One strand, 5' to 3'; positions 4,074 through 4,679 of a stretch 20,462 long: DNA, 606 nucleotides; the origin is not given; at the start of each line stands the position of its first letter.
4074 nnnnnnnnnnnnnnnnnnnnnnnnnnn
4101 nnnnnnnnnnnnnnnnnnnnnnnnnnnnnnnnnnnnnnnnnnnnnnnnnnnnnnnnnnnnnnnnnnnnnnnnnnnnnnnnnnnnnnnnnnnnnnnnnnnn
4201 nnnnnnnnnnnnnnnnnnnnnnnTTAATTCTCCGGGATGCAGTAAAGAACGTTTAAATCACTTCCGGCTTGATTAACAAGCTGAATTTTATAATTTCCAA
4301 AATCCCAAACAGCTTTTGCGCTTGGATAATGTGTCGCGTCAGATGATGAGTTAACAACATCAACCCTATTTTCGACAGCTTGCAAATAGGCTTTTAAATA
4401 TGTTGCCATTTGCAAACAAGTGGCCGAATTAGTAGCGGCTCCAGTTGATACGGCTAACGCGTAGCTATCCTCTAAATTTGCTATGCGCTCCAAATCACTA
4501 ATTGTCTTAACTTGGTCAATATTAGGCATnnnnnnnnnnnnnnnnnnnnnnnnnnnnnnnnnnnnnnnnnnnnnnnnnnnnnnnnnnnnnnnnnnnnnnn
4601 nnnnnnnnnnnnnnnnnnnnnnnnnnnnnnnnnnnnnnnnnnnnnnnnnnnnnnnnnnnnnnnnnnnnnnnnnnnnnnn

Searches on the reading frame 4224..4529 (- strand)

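Call 39: search_protein_families(library=pfam, max_evalue=0.1, proteins=[window:4224-4529:-])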
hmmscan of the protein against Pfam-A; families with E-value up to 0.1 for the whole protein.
window:4224-4529:- (101 aa): 1 family
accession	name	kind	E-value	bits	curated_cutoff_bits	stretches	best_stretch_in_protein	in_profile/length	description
PF16247.11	DUF4904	-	0.018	15.3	27.7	1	44-81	47-84/129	Domain of unknown function (DUF4904)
